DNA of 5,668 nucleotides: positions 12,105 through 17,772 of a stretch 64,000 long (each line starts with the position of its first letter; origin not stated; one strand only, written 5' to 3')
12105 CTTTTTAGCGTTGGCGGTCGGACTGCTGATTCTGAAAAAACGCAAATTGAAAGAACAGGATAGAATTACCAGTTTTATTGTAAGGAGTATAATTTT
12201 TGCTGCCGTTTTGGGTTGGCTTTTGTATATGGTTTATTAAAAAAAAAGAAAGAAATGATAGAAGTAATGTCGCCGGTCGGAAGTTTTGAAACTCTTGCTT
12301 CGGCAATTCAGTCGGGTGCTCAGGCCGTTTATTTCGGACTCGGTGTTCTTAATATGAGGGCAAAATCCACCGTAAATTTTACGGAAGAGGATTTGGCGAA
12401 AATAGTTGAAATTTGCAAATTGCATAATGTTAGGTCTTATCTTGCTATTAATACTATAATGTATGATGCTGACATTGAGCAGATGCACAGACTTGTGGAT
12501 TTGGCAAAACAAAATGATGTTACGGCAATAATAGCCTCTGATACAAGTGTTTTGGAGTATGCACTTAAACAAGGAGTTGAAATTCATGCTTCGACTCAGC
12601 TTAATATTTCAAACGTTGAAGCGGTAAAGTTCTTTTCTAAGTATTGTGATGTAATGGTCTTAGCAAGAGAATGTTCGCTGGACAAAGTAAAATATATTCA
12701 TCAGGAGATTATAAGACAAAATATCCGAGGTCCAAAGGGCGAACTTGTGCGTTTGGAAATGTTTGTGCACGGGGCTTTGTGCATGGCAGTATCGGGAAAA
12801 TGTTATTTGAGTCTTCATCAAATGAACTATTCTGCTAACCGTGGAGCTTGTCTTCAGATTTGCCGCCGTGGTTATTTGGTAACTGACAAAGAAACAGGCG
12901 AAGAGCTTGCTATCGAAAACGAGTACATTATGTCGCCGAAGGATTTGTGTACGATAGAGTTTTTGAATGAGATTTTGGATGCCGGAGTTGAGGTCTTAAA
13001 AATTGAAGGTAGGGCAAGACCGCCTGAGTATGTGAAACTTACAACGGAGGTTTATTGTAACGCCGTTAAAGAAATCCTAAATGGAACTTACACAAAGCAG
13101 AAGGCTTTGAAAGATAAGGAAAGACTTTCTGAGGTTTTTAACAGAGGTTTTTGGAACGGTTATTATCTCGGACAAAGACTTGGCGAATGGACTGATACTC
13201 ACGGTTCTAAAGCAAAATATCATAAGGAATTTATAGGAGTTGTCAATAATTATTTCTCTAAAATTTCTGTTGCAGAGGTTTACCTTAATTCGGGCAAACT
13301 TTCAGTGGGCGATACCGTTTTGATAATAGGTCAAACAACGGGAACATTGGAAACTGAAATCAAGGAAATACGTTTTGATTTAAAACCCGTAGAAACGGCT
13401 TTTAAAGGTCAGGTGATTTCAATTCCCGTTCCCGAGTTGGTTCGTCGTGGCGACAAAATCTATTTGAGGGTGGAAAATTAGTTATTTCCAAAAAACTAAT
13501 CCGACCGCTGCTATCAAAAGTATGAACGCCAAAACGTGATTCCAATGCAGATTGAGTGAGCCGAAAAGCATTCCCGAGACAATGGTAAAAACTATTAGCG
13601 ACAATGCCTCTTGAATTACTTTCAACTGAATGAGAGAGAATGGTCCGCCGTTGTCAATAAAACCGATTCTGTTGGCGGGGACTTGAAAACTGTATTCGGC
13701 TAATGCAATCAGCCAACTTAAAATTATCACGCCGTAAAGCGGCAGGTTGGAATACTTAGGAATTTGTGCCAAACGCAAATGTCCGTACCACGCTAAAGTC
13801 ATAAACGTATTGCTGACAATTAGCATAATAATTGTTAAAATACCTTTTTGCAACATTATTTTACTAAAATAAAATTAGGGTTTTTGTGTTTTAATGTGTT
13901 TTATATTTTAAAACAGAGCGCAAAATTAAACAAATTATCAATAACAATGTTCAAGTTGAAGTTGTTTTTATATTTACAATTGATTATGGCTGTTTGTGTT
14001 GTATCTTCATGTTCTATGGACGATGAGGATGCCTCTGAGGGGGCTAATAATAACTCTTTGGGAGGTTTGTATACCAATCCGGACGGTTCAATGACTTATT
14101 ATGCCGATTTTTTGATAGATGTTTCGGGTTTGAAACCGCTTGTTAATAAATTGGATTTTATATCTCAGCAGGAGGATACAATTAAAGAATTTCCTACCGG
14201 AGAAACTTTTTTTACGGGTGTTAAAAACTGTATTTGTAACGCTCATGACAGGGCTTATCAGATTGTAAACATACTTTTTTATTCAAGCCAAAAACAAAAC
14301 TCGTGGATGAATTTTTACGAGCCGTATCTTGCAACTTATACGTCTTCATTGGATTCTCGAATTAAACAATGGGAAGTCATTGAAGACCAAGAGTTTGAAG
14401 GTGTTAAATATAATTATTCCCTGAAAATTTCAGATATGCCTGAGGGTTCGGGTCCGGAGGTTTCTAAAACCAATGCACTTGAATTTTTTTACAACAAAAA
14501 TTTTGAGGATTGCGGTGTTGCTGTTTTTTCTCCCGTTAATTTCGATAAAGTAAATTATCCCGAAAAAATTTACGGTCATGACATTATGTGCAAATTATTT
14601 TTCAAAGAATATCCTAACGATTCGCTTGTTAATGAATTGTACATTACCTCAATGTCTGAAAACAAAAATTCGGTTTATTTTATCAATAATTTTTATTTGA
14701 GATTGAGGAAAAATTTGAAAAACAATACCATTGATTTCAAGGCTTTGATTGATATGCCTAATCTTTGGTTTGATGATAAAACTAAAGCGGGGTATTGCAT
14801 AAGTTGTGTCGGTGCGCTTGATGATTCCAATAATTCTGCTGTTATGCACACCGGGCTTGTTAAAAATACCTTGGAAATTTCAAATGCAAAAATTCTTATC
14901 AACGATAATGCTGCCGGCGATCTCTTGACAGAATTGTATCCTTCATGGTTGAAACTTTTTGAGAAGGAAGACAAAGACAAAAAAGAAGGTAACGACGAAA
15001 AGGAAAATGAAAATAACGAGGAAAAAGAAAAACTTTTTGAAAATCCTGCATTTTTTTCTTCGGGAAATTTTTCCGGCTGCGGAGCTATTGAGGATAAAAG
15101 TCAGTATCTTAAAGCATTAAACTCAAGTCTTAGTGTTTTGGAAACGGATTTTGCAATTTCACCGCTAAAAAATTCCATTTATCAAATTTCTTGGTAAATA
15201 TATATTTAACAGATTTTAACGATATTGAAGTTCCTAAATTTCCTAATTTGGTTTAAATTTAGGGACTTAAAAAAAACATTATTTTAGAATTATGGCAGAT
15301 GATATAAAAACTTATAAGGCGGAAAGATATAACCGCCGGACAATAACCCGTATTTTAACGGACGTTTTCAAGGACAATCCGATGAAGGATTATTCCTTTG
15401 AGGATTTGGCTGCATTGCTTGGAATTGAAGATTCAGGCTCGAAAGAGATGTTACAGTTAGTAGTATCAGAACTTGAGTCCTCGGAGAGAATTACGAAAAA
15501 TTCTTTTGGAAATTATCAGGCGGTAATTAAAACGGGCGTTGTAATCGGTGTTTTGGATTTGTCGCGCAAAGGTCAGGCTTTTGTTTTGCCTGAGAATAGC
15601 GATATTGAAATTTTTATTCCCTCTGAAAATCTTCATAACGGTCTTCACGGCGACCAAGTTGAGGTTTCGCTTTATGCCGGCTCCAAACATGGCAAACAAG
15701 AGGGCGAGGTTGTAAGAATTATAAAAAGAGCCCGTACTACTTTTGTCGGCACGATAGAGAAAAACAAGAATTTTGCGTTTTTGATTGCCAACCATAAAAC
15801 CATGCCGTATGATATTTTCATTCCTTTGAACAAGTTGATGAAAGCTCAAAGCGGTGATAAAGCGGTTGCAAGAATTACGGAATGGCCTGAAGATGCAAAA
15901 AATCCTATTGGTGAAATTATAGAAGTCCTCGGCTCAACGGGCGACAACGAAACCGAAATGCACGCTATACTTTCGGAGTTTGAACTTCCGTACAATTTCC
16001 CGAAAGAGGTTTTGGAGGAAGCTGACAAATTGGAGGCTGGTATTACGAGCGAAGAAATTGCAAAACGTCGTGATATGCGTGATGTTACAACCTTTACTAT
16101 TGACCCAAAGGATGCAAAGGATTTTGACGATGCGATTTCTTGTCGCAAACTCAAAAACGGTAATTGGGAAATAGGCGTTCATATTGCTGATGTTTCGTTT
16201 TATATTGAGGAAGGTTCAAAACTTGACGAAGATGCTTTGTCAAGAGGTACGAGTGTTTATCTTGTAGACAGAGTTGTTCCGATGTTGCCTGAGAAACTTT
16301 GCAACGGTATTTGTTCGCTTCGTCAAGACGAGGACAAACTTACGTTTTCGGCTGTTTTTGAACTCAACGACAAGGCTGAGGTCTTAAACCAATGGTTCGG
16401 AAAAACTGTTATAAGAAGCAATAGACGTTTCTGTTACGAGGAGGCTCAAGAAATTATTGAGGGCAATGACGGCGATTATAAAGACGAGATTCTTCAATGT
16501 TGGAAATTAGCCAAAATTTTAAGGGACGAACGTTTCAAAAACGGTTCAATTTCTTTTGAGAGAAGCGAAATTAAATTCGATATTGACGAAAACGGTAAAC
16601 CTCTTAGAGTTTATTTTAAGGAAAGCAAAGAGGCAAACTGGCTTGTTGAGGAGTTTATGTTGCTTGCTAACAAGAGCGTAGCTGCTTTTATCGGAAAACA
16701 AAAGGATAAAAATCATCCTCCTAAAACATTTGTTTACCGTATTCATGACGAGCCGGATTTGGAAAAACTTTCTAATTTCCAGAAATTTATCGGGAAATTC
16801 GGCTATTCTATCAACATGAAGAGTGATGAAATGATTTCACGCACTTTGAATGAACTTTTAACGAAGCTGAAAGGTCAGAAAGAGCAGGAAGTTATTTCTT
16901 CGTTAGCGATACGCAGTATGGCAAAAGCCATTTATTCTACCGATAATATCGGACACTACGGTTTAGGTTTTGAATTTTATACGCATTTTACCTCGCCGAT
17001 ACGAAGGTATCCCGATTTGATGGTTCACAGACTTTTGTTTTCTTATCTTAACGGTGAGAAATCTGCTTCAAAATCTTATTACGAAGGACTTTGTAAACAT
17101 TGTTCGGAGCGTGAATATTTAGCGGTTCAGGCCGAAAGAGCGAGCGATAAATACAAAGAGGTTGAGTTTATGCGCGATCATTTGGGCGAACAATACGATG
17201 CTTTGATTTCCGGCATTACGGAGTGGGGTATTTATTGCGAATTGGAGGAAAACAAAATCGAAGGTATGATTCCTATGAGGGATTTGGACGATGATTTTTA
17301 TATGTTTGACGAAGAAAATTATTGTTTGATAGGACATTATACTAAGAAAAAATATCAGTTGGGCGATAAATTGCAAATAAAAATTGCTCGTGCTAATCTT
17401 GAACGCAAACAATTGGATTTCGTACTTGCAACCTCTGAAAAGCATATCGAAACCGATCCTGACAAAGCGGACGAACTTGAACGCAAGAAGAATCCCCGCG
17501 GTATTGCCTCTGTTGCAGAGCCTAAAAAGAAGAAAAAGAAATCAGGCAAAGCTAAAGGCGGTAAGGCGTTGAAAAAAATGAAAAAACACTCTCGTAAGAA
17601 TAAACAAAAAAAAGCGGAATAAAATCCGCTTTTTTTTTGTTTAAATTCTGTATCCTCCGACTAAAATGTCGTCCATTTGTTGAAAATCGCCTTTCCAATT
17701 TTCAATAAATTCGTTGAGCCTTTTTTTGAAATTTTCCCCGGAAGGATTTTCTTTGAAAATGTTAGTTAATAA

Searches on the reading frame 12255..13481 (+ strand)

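Call 60: search_protein_families(library=pfam, proteins=[window:12255-13481:+], max_evalue=0.00001)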
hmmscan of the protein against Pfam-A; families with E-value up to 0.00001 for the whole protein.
window:12255-13481:+ (408 aa): 1 family
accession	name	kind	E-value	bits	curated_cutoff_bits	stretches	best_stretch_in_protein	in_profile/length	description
PF01136.24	Peptidase_U32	-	7.2e-63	212.4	22.4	1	75-307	2-230/233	Peptidase family U32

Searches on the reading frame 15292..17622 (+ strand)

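Call 61: search_protein_families(library=pfam, proteins=[window:15292-17622:+], max_evalue=0.00001)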
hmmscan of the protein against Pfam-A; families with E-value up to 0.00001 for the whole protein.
window:15292-17622:+ (776 aa): 4 families
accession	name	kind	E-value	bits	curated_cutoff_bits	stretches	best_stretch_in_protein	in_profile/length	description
PF00773.25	RNB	-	1.3e-112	376.7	29.3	1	259-587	1-325/326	RNB domain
PF17876.7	CSD2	-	1.1e-30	106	26.2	1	163-237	1-74/74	Cold shock domain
PF08206.17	OB_RNB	-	2.6e-19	69.1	24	1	86-143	1-58/58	Ribonuclease B OB domain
PF17849.7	OB_Dis3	-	1.2e-11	45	22.8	1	163-230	13-76/77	Dis3-like cold-shock domain 2 (CSD2)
